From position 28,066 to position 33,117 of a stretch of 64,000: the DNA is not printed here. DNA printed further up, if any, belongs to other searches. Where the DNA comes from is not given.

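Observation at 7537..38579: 31-kb co-directional block of dockerin-tagged proteins with no cohesin partner in the window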

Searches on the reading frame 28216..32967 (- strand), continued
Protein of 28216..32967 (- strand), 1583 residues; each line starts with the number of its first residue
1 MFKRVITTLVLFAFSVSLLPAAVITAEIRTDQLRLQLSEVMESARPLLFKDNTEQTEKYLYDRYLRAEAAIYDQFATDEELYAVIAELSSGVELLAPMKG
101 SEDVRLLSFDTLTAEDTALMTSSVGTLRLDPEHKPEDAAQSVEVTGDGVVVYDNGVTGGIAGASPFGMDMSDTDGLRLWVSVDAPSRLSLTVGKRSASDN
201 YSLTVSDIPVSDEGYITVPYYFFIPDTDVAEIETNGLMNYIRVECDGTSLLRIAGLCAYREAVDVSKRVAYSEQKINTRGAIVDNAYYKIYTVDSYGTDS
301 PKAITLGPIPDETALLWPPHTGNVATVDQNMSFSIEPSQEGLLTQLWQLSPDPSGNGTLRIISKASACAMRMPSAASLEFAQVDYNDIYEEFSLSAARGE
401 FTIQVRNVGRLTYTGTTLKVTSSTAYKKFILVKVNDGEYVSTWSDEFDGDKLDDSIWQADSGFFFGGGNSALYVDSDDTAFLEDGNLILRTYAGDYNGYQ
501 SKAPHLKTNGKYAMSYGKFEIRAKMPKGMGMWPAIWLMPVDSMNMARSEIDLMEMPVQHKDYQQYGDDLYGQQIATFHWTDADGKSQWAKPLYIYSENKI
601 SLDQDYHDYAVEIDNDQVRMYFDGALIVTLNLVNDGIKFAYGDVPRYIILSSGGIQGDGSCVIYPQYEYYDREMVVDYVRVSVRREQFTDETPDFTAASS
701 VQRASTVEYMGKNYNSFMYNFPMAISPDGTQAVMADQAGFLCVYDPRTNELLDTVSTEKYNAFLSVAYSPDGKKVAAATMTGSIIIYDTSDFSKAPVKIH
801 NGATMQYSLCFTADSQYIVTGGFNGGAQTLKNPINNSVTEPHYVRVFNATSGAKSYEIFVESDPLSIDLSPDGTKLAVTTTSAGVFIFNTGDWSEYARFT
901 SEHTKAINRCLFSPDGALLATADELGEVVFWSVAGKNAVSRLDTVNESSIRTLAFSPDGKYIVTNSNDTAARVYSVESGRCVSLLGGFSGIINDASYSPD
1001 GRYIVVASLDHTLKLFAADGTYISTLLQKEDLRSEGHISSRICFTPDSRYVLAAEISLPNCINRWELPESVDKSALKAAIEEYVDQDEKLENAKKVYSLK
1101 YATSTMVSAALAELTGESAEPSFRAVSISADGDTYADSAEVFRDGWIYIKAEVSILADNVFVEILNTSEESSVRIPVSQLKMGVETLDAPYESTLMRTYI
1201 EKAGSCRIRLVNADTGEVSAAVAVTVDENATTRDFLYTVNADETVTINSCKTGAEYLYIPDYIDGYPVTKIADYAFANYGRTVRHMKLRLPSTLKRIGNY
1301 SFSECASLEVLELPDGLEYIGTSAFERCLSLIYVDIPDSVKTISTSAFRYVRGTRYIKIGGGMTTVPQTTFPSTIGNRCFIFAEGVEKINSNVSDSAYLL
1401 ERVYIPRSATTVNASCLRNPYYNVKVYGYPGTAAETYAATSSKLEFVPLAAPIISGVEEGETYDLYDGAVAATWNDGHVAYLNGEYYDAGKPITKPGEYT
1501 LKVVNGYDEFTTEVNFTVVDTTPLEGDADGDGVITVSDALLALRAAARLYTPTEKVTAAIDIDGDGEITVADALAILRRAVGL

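Call 27: find_homologous_proteins(query=window:28216-32967:-, max_evalue=1e-10)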
Query window:28216-32967:- (1583 aa): 56 proteins with E <= 1e-10 among 8000 candidates.
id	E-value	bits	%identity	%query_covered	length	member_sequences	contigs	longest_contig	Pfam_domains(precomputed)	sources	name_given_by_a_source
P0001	0.0e+0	3573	100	100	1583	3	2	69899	PF25168.2,PF24105.2,PF24805.2,PF23342.2,PF24817.2,PF23393.3,PF23389.2,PF24797.2,PF00404.25,PF00722.29,PF25460.2,PF00400.39,PF23414.2,PF13306.13,PF25174.2,PF24814.2,PF23381.2,PF25173.2,PF23383.2,PF25171.2,PF12894.14,PF25175.2,PF24796.2,PF07676.19,PF24780.2,PF23409.2,PF25172.2,PF24782.3,PF16529.12,PF2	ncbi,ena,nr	ncbi:MAG: leucine-rich repeat protein [Clostridia bacterium]|nr:leucine-rich repeat protein [Clostri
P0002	0.0e+0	3196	88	100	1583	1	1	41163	PF25168.2,PF24105.2,PF24805.2,PF23342.2,PF24817.2,PF23393.3,PF23389.2,PF24797.2,PF00404.25,PF00722.29,PF25460.2,PF00400.39,PF23414.2,PF13306.13,PF25174.2,PF24814.2,PF23381.2,PF25173.2,PF23383.2,PF25171.2,PF12894.14,PF25175.2,PF24796.2,PF07676.19,PF24780.2,PF23409.2,PF25172.2,PF24782.3,PF16529.12,PF2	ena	-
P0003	0.0e+0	3052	84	100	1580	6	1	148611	PF25168.2,PF24105.2,PF24805.2,PF23342.2,PF24817.2,PF23393.3,PF23389.2,PF24797.2,PF00404.25,PF00722.29,PF25460.2,PF00400.39,PF23414.2,PF13306.13,PF25174.2,PF24814.2,PF23381.2,PF25173.2,PF23383.2,PF25171.2,PF12894.14,PF25175.2,PF24796.2,PF07676.19,PF24780.2,PF23409.2,PF25172.2,PF24782.3,PF16529.12,PF2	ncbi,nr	ncbi:MAG: leucine-rich repeat protein [Clostridia bacterium]|nr:leucine-rich repeat protein [Clostri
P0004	0.0e+0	2947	80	100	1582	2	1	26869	PF25168.2,PF24105.2,PF24805.2,PF23342.2,PF24817.2,PF23393.3,PF23389.2,PF24797.2,PF00404.25,PF00722.29,PF25460.2,PF00400.39,PF23749.2,PF23414.2,PF13306.13,PF25174.2,PF24814.2,PF23381.2,PF25173.2,PF23383.2,PF25171.2,PF12894.14,PF25175.2,PF24796.2,PF07676.19,PF24780.2,PF23409.2,PF25172.2,PF24782.3,PF16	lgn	-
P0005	0.0e+0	2896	80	100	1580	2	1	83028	PF25168.2,PF24105.2,PF24805.2,PF23342.2,PF24817.2,PF23393.3,PF23389.2,PF24797.2,PF00722.29,PF25460.2,PF00400.39,PF23414.2,PF13306.13,PF25174.2,PF24814.2,PF23381.2,PF25173.2,PF25171.2,PF12894.14,PF25175.2,PF24796.2,PF07676.19,PF24780.2,PF23409.2,PF25172.2,PF24782.3,PF16529.12,PF25391.2,PF23869.2,PF24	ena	-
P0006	0.0e+0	2888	79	100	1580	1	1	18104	PF25168.2,PF24105.2,PF24805.2,PF24817.2,PF23393.3,PF23389.2,PF24797.2,PF00722.29,PF25460.2,PF00400.39,PF23414.2,PF13306.13,PF25174.2,PF24814.2,PF23381.2,PF25173.2,PF25171.2,PF12894.14,PF25175.2,PF24796.2,PF07676.19,PF24780.2,PF23409.2,PF25172.2,PF24782.3,PF16529.12,PF25391.2,PF08662.18,PF24807.2,PF2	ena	-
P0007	0.0e+0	2878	79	100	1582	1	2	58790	PF25168.2,PF24105.2,PF24805.2,PF23342.2,PF24817.2,PF23393.3,PF23389.2,PF24797.2,PF00404.25,PF00722.29,PF25460.2,PF00400.39,PF23414.2,PF13306.13,PF25174.2,PF24814.2,PF23381.2,PF25173.2,PF25171.2,PF12894.14,PF25175.2,PF24796.2,PF07676.19,PF24780.2,PF23409.2,PF25172.2,PF24782.3,PF16529.12,PF25391.2,PF0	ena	-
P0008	0.0e+0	2221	62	100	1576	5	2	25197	PF25168.2,PF24105.2,PF24805.2,PF23411.2,PF24817.2,PF23393.3,PF23389.2,PF24797.2,PF00404.25,PF00722.29,PF25460.2,PF00400.39,PF23414.2,PF13306.13,PF25174.2,PF24814.2,PF23381.2,PF25173.2,PF23383.2,PF25171.2,PF12894.14,PF25175.2,PF24796.2,PF24780.2,PF23409.2,PF25172.2,PF24782.3,PF25391.2,PF08662.18,PF24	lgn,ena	-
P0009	0.0e+0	2185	62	100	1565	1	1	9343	PF25168.2,PF24105.2,PF24805.2,PF23342.2,PF24817.2,PF23393.3,PF23389.2,PF24797.2,PF00722.29,PF25460.2,PF00400.39,PF23414.2,PF13306.13,PF25174.2,PF24814.2,PF23381.2,PF25173.2,PF23383.2,PF25171.2,PF12894.14,PF25175.2,PF24796.2,PF07676.19,PF24780.2,PF23409.2,PF25172.2,PF24782.3,PF25391.2,PF08662.18,PF24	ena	-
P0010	0.0e+0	2170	62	100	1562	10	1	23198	PF25168.2,PF24105.2,PF24805.2,PF23342.2,PF24817.2,PF23393.3,PF23389.2,PF24797.2,PF00404.25,PF00722.29,PF25460.2,PF00400.39,PF23414.2,PF13306.13,PF25174.2,PF24814.2,PF23381.2,PF25173.2,PF25171.2,PF12894.14,PF25175.2,PF24796.2,PF07676.19,PF24780.2,PF23409.2,PF25172.2,PF26549.1,PF24782.3,PF25391.2,PF08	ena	-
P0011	0.0e+0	2167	62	100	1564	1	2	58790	PF25168.2,PF24105.2,PF24805.2,PF23342.2,PF24817.2,PF23389.2,PF24797.2,PF00722.29,PF25460.2,PF00400.39,PF23414.2,PF13306.13,PF25174.2,PF24814.2,PF23381.2,PF25173.2,PF23383.2,PF25171.2,PF12894.14,PF25175.2,PF24796.2,PF07676.19,PF24780.2,PF23409.2,PF25172.2,PF24782.3,PF25391.2,PF08662.18,PF24807.2,PF25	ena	-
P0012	0.0e+0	2150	62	100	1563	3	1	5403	PF25168.2,PF24105.2,PF24805.2,PF23342.2,PF24817.2,PF23393.3,PF23389.2,PF24797.2,PF00722.29,PF25460.2,PF00400.39,PF23749.2,PF23414.2,PF13306.13,PF25174.2,PF24814.2,PF23381.2,PF25173.2,PF23383.2,PF25171.2,PF12894.14,PF25175.2,PF24796.2,PF24780.2,PF16755.12,PF23409.2,PF25172.2,PF26549.1,PF24782.3,PF253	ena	-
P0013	0.0e+0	2131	61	100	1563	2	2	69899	PF25168.2,PF24105.2,PF24805.2,PF23342.2,PF24817.2,PF23393.3,PF23389.2,PF24797.2,PF00722.29,PF25460.2,PF00400.39,PF23414.2,PF13306.13,PF25174.2,PF24814.2,PF23381.2,PF25173.2,PF23383.2,PF25171.2,PF12894.14,PF25175.2,PF24796.2,PF24780.2,PF23409.2,PF25172.2,PF26549.1,PF24782.3,PF25391.2,PF23869.2,PF2480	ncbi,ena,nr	ncbi:MAG: leucine-rich repeat protein [Clostridia bacterium]|nr:leucine-rich repeat protein [Clostri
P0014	0.0e+0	2119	62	99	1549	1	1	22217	PF25168.2,PF24105.2,PF24805.2,PF23342.2,PF24817.2,PF23393.3,PF23389.2,PF24797.2,PF00404.25,PF00722.29,PF25460.2,PF00400.39,PF23749.2,PF23414.2,PF23410.5,PF13306.13,PF25174.2,PF24814.2,PF23381.2,PF25173.2,PF23383.2,PF25171.2,PF12894.14,PF25175.2,PF24796.2,PF24780.2,PF23409.2,PF25172.2,PF26549.1,PF247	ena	-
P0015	0.0e+0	2060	59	100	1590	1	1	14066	PF25168.2,PF24105.2,PF24805.2,PF23342.2,PF24817.2,PF23393.3,PF23389.2,PF24797.2,PF00722.29,PF25460.2,PF00400.39,PF23414.2,PF23410.5,PF23775.2,PF13306.13,PF25174.2,PF24814.2,PF23381.2,PF25173.2,PF23383.2,PF25171.2,PF12894.14,PF25175.2,PF24796.2,PF24780.2,PF16755.12,PF23409.2,PF25172.2,PF24782.3,PF253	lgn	-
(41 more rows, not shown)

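Call 29: find_encoding_contigs(protein=P0001, flank=10000, max_places=4)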
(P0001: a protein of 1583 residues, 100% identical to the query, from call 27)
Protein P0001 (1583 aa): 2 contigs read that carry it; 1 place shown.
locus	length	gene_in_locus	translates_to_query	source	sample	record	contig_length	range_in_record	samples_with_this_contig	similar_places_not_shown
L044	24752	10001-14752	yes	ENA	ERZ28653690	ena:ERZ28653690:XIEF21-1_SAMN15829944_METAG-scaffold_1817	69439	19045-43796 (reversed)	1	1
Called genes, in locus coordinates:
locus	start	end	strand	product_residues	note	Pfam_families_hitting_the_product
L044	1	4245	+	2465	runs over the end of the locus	PF10091:Glycoamylase, PF06165:GH94_b-supersand, PF17167:Glyco_hydro_94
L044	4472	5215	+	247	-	PF16227:DUF4886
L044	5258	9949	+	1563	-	PF00722:Glyco_hydro_16, PF24807:WD40_CDC20-Fz, PF23381:Beta-prop_IFT122_1st, PF23414:Beta-prop_EML_2, PF25173:Beta-prop_WDR3_1st, PF25174:Beta-prop_THOC3, PF23389:Beta-prop_WDR19_1st, PF24105:Beta-prop_CAF1B_HIR1, +30 more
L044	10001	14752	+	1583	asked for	PF00722:Glyco_hydro_16, PF23381:Beta-prop_IFT122_1st, PF24807:WD40_CDC20-Fz, PF25172:Beta-prop_WDR3_2nd, PF24817:WD40_WDHD1_1st, PF23381:Beta-prop_IFT122_1st, PF23414:Beta-prop_EML_2, PF25173:Beta-prop_WDR3_1st, +32 more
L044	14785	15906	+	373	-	-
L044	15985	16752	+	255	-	PF03372:Exo_endo_phos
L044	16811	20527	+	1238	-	PF02018:CBM_4_9, PF00629:MAM (faint), PF02018:CBM_4_9, PF03372:Exo_endo_phos (weak), PF00404:Dockerin_1 (weak)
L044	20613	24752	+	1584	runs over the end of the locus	PF00722:Glyco_hydro_16, PF24807:WD40_CDC20-Fz, PF24817:WD40_WDHD1_1st (weak), PF23414:Beta-prop_EML_2, PF25174:Beta-prop_THOC3, PF25175:Beta-prop_WDR5, PF23381:Beta-prop_IFT122_1st, PF13306:LRR_5, +11 more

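Call 41: search_solved_structures(query=A2, max_evalue=1, show_alignments=0)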
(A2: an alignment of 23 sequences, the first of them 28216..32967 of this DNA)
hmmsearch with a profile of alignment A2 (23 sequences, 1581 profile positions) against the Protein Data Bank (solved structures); distinct sequences matched with E-value up to 1: 749 (the best 60 are shown).
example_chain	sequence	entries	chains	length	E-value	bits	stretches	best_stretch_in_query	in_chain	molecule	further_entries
2ymu_A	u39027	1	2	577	1.4e-121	410.4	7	898-1024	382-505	WD-40 REPEAT PROTEIN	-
7big_A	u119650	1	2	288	1.3e-77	264.7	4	898-1024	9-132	v13WRAP-T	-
7bif_A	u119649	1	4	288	4.2e-74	253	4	898-1024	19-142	v22WRAP-T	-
7bie_A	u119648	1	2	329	2e-65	224.3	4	898-1025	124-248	nvWRAP-T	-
7bid_A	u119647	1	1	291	2.3e-55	190.9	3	898-1027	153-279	v31WRAP-T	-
4gt6_A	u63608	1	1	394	7.8e-50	172.6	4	1228-1370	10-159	Cell surface protein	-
4fs7_A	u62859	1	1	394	1.4e-47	165.2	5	1261-1345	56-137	Uncharacterized protein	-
5yzv_A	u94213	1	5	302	4e-37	130.5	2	861-1014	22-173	Probable serine/threonine-protein kinase PkwA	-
5juy_A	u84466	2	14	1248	2.1e-36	128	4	834-975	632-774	Apoptotic protease-activating factor 1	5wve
3jbt_A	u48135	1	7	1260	2.4e-36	127.9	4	834-975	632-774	Apoptotic protease-activating factor 1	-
3j2t_A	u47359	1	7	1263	2.4e-36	127.8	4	834-975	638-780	Apoptotic protease-activating factor 1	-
3azx_A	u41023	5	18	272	5.2e-36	126.8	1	438-683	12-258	Laminarinase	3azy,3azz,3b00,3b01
3sfz_A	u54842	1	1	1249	8.2e-36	126.1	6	840-981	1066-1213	Apoptotic peptidase activating factor 1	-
3shf_A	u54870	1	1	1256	8.7e-36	126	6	841-981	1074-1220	Apoptotic peptidase activating factor 1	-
4dfs_A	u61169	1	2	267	1.9e-35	124.9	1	438-680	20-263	Glycoside hydrolase, family 16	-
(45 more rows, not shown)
